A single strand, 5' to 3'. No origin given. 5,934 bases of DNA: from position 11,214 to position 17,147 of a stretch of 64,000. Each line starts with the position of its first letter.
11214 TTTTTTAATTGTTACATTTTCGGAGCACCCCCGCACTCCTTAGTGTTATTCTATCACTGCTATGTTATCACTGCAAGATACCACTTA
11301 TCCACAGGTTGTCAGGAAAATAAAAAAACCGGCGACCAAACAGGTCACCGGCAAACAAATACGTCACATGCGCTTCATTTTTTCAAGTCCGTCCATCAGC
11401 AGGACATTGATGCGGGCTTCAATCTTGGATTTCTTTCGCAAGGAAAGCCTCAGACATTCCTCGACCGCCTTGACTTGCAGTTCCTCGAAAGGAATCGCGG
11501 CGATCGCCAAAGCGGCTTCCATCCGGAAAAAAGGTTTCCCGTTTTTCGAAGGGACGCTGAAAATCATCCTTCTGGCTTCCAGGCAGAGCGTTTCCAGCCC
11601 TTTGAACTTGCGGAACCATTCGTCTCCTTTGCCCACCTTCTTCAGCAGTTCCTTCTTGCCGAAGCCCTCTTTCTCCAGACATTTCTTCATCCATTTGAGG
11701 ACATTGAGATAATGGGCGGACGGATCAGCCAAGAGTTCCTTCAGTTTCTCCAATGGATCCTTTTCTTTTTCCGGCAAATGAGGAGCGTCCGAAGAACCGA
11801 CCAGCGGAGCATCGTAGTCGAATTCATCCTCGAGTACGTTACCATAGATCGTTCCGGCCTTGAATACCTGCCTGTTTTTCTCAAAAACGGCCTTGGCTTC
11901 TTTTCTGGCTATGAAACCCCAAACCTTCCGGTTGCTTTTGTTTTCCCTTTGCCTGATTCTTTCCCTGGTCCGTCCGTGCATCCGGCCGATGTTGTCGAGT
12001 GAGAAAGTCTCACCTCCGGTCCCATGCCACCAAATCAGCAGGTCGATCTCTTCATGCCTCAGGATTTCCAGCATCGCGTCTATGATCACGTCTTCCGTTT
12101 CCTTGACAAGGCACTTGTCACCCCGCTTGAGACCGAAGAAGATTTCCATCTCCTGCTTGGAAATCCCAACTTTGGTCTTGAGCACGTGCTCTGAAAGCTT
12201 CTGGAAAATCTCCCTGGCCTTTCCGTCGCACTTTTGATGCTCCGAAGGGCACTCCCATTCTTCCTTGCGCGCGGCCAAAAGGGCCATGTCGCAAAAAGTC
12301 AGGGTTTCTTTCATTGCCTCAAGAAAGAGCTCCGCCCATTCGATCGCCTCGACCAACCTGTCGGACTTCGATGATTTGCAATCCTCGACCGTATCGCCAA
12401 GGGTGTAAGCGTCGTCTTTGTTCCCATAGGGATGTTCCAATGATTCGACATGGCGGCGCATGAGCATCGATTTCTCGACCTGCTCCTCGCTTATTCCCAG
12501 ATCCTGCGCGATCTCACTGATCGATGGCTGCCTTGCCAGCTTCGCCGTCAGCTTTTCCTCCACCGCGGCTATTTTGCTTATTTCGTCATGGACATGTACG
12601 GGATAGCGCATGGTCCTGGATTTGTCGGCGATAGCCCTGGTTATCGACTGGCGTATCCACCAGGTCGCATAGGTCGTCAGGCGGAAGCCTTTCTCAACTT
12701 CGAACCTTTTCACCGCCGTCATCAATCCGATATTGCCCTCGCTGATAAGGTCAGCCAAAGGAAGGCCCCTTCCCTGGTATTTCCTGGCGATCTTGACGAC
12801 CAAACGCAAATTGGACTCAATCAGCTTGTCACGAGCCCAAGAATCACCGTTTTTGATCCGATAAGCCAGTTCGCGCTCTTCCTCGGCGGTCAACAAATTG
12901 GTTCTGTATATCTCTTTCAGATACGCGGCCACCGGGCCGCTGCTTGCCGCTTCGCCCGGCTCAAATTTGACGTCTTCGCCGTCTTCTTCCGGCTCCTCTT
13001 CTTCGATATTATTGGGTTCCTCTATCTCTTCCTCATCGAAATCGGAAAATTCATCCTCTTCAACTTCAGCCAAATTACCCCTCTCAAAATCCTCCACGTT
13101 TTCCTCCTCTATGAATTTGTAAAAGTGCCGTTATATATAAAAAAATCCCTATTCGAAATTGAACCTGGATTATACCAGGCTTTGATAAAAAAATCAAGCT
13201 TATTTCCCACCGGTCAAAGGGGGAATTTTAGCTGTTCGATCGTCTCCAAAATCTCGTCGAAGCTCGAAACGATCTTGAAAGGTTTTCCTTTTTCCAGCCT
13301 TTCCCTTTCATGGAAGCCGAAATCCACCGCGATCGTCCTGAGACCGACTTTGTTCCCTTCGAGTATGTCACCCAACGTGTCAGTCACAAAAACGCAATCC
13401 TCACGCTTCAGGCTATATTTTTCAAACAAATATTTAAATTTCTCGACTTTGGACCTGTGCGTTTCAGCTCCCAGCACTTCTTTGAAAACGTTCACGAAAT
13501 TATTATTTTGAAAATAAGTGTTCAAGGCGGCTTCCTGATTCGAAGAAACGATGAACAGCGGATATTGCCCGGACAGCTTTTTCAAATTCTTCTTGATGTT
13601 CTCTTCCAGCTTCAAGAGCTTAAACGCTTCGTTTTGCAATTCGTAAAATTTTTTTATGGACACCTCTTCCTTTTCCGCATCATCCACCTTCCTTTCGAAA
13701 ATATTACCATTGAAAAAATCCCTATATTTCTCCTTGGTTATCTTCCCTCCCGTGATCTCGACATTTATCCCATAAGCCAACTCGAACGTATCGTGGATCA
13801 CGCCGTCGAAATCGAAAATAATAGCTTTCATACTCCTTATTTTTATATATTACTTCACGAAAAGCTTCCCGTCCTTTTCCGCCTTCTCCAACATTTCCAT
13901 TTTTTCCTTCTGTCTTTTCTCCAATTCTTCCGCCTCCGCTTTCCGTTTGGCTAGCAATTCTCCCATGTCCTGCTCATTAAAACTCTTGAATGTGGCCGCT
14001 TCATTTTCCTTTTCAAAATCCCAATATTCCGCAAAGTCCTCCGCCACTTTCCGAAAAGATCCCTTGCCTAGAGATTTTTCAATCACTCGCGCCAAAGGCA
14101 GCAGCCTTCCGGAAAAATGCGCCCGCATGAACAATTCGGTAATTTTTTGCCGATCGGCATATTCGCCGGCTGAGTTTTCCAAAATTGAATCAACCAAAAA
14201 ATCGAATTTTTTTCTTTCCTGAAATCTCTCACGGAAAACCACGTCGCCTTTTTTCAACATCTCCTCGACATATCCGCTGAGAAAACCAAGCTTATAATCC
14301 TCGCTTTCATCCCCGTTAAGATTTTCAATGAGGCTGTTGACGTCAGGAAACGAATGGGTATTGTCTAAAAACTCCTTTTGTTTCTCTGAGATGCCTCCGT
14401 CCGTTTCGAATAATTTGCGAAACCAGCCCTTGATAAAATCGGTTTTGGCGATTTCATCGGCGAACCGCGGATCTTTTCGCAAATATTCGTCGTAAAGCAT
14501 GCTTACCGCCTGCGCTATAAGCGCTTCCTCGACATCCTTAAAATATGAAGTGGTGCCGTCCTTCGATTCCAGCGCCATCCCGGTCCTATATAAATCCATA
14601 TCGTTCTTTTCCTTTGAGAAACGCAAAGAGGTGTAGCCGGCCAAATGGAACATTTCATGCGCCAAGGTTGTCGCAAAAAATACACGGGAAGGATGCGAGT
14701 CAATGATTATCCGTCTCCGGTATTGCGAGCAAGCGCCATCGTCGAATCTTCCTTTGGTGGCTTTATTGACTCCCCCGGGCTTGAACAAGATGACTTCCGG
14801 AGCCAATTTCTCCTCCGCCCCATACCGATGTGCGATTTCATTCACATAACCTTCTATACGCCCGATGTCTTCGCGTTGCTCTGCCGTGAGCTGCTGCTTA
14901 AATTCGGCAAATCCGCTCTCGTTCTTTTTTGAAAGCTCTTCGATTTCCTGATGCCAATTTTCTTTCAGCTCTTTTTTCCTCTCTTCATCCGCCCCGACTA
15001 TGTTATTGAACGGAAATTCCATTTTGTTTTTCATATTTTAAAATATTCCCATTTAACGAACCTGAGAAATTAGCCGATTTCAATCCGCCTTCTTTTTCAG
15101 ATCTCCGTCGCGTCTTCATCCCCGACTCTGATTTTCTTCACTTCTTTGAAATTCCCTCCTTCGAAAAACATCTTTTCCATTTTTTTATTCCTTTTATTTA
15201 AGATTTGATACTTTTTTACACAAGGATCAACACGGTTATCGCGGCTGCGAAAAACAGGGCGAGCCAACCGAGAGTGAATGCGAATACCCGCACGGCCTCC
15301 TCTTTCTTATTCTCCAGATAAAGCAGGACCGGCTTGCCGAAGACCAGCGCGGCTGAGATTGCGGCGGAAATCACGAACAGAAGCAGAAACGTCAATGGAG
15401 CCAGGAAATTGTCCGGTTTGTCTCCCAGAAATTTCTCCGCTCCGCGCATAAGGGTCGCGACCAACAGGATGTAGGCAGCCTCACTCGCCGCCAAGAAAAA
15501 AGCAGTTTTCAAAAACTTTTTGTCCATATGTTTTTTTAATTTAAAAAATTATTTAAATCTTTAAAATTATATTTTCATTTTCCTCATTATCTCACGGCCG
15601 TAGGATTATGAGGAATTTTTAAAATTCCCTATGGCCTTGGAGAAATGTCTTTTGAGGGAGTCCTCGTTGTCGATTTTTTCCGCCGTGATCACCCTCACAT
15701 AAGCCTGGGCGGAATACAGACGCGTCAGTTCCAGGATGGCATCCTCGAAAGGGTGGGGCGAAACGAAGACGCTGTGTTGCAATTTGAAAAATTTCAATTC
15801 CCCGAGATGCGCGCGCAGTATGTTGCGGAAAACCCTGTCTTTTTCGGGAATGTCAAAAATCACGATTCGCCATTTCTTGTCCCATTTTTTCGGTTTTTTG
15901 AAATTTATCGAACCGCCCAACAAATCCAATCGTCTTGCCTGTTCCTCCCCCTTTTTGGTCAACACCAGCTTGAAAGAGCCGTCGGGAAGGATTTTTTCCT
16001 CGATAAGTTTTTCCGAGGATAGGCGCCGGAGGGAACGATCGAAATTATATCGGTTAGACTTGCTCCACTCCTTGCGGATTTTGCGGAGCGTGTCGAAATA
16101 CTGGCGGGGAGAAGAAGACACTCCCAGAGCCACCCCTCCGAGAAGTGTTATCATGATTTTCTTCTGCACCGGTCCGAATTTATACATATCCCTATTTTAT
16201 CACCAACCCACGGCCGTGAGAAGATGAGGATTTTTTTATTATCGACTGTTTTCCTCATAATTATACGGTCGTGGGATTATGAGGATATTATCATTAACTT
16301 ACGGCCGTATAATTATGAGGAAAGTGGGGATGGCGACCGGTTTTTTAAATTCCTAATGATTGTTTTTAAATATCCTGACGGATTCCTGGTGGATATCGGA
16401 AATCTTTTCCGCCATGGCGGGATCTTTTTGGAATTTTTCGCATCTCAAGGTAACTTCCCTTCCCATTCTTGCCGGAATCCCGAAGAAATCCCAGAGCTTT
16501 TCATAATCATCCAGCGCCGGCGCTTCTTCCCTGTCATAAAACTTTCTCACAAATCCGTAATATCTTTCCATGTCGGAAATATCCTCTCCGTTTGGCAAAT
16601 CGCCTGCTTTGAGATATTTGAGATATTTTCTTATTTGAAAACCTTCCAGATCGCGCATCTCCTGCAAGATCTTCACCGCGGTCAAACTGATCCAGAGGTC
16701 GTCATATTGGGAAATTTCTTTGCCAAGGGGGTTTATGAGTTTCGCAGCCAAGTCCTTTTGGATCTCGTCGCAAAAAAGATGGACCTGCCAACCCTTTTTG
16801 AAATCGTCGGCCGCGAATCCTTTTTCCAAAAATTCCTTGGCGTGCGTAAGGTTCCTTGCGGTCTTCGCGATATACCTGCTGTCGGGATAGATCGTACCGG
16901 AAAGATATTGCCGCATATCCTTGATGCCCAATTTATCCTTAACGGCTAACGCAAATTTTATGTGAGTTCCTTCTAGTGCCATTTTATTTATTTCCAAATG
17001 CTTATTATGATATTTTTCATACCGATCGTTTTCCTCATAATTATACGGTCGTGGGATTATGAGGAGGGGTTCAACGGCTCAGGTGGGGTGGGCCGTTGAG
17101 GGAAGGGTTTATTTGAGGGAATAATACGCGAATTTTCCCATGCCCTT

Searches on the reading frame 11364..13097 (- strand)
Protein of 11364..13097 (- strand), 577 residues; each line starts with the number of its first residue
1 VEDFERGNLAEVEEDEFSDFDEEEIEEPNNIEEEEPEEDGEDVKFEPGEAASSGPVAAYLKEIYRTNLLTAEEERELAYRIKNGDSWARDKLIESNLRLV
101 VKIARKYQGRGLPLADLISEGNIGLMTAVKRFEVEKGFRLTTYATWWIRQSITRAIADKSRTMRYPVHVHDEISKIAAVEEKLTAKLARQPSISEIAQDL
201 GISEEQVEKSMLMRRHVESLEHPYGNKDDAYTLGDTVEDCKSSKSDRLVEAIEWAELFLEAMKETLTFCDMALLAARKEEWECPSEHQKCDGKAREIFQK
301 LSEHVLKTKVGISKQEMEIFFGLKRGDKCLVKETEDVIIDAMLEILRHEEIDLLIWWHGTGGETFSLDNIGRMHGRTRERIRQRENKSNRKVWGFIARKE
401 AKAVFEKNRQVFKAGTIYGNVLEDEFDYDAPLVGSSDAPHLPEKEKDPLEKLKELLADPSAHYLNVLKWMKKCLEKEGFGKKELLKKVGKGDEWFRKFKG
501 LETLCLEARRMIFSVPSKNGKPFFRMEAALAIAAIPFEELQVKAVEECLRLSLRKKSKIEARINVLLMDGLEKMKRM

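Call 44: search_protein_families(library=ncbifam, proteins=[window:11364-13097:-], max_evalue=0.001)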
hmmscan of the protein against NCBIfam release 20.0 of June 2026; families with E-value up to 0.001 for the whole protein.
window:11364-13097:- (577 aa): 49 families (the best 25 are shown)
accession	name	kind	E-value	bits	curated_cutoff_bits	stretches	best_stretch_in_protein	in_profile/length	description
NF006666.0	PRK09210.1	equivalog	9.9e-71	239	572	1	21-267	64-310/370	RNA polymerase sigma factor RpoD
TIGR02394.1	rpoS_proteo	equivalog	6.5e-68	229.3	378.7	1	51-265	10-222/285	RNA polymerase sigma factor RpoS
NF004207.0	PRK05657.1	equivalog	3.4e-66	223.8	394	1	11-255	16-256/329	RNA polymerase sigma factor RpoS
TIGR02997.1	Sig70-cyanoRpoD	subfamily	3.1e-63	213.8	384.5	1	82-256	70-242/298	RNA polymerase sigma factor, RpoD/SigA family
NF004208.0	PRK05658.1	equivalog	7.8e-63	213.4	555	1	88-243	393-547/631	RNA polymerase sigma factor RpoD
TIGR02393.1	RpoD_Cterm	equivalog_domain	8.5e-62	208.8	354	2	88-277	1-188/238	RNA polymerase sigma factor RpoD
NF005920.0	PRK07921.1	subfamily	1.7e-60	204.8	464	1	86-251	89-253/328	RNA polymerase sigma factor SigB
NF041931.2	MzaA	equivalog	7e-60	203.7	800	2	69-250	458-640/726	MZA anti-phage system associated sigma-70 family RNA polymerase sigma factor MzaA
NF004561.0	PRK05901.1-3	equivalog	8.7e-58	196.7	582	2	88-242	300-453/537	RNA polymerase sigma factor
NF005643.0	PRK07406.1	equivalog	3.7e-56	190.9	500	1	87-246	160-318/397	RNA polymerase sigma factor RpoD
NF004560.0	PRK05901.1-1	equivalog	7.9e-55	186.9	711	2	87-241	278-431/516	RNA polymerase sigma factor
NF005785.0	PRK07598.1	equivalog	6.5e-53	180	554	2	85-249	173-336/415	RNA polymerase sigma factor SigC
NF004565.0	PRK05901.2-3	equivalog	6.3e-51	173.7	484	1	56-239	218-406/501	RNA polymerase sigma factor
NF005642.0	PRK07405.1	subfamily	1.4e-49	169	524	1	74-251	70-245/318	RNA polymerase sigma factor SigD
NF004562.0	PRK05901.1-4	equivalog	3.1e-49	168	779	1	88-265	317-489/571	RNA polymerase sigma factor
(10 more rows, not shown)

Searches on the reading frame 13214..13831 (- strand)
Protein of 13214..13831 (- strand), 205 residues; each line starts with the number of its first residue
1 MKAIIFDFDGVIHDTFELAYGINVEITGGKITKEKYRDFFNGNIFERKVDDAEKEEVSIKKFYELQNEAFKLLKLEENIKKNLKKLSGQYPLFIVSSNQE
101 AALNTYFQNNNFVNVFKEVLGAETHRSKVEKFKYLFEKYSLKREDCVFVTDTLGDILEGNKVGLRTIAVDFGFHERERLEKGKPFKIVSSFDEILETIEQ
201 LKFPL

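Call 14: search_protein_families(library=pfam, proteins=[window:13214-13831:-], max_evalue=0.001)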
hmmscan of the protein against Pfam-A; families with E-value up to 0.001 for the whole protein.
window:13214-13831:- (205 aa): 3 families
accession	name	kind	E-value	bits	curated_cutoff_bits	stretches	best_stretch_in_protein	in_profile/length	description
PF13419.12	HAD_2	-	2.3e-20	73.9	23.8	1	4-169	1-178/178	Haloacid dehalogenase-like hydrolase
PF13242.12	Hydrolase_like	-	6.3e-09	36.1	22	1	132-193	10-74/75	HAD-hyrolase-like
PF00702.32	Hydrolase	-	1e-07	33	26.4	1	1-163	1-191/191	haloacid dehalogenase-like hydrolase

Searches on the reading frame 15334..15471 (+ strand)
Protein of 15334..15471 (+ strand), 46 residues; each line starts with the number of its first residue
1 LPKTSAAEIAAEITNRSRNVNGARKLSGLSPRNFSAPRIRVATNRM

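Call 80: search_protein_families(library=pfam, alignment_id=A5, max_evalue=0.05)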
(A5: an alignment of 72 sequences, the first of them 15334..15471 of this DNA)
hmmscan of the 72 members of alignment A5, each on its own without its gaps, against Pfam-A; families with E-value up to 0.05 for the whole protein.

A. member 1, window:15334-15471:+ (46 aa): 1 family
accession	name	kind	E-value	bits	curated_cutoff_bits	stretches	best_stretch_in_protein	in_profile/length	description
PF23016.2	RsmI_C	-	0.034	14.4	27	1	1-19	18-36/46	RsmI C-terminal HTH domain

B. families by the number of members that match (of 72 scanned): 59 families (the first 25 are shown)
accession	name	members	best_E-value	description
PF13412.12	HTH_24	3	1.6e-09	Winged helix-turn-helix DNA-binding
PF01022.26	HTH_5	3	5.2e-06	Bacterial regulatory protein, arsR family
PF01047.28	MarR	3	3.6e-05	MarR family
PF12840.13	HTH_20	3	0.00019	Helix-turn-helix domain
PF08279.18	HTH_11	3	0.00032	HTH domain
PF13730.12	HTH_36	3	0.0006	Helix-turn-helix domain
PF25212.1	HVO_A0114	2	2.1e-06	HVO_A0114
PF22979.2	HTH_69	2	0.00089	Winged helix-turn-helix domain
PF13384.12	HTH_23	2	0.0021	Homeodomain-like domain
PF13518.12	HTH_28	2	0.0049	Helix-turn-helix domain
PF14493.12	HTH_40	2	0.021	Helix-turn-helix domain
PF00085.26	Thioredoxin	1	8.4e-28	Thioredoxin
PF14213.11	DUF4325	1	4.1e-15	STAS-like domain of unknown function (DUF4325)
PF11680.14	DUF3276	1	3.1e-13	Protein of unknown function (DUF3276)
PF13098.12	Thioredoxin_2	1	1.3e-07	Thioredoxin-like domain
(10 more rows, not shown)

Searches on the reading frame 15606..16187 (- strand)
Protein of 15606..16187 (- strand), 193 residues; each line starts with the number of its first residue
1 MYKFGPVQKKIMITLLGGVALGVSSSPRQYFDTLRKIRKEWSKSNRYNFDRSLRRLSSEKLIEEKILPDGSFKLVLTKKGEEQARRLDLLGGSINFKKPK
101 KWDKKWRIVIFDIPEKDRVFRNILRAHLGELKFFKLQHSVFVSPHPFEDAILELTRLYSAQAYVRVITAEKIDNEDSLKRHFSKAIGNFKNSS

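Call 14: search_protein_families(library=pfam, proteins=[window:15606-16187:-], max_evalue=0.001)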
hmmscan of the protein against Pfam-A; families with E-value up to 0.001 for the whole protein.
window:15606-16187:- (193 aa): 1 family
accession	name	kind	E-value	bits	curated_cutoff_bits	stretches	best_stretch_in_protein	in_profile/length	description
PF20803.2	PaaX_M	-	1.6e-22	79.8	24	1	100-176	2-78/83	PaaX protein central Cas2-like domain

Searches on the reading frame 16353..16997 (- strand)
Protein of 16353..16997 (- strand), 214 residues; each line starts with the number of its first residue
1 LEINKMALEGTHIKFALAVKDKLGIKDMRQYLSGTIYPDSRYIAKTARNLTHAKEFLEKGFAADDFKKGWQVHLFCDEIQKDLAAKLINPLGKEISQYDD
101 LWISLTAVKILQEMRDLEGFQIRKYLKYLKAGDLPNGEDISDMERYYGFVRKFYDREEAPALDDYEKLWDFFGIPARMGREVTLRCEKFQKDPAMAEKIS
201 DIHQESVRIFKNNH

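Call 14: search_protein_families(library=pfam, proteins=[window:16353-16997:-], max_evalue=0.001)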
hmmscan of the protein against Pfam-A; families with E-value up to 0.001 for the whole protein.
window:16353-16997:- (214 aa): 0 families

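Call 102: find_encoding_contigs(protein=window:16353-16982:-, flank=6000, max_places=8)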
Protein window:16353-16982:- (209 aa): 14 contigs read that carry it; 7 places shown.
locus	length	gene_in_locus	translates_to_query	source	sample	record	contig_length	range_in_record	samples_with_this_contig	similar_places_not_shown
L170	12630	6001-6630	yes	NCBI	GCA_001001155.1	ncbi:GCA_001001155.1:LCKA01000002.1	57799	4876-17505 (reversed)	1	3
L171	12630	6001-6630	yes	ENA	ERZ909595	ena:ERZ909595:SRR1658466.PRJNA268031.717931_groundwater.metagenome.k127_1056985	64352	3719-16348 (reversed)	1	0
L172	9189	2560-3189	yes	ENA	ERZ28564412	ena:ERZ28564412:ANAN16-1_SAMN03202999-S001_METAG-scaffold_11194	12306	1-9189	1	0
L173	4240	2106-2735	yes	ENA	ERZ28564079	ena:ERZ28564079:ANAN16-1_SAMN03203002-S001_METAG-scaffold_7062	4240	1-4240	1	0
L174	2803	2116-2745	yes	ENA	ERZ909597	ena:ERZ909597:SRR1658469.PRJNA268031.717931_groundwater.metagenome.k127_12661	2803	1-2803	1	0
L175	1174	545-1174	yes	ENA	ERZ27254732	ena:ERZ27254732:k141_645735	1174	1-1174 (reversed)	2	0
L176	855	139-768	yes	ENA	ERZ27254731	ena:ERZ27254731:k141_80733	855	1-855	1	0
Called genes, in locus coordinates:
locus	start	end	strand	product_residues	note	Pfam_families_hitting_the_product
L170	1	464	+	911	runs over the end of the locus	PF02384:N6_Mtase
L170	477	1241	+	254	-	PF05066:HARE-HTH, PF11645:PDDEXK_5 (weak)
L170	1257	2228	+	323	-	PF12358:DUF3644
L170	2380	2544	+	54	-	-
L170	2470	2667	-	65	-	-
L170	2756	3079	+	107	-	PF25212:HVO_A0114 (weak), PF01022:HTH_5 (weak), PF13412:HTH_24 (weak)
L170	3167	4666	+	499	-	PF11074:DUF2779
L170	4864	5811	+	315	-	-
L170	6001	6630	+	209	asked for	-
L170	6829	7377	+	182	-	PF20803:PaaX_M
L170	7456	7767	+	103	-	-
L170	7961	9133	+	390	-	-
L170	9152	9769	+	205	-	PF00702:Hydrolase (weak), PF13419:HAD_2, PF13242:Hydrolase_like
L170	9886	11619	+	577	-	PF00140:Sigma70_r1_2, PF04542:Sigma70_r2, PF04539:Sigma70_r3, PF04545:Sigma70_r4 (faint)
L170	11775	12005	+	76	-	PF11680:DUF3276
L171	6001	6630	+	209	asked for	-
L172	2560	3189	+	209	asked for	-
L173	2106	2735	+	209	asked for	-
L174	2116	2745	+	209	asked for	-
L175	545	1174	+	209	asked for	?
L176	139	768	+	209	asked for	-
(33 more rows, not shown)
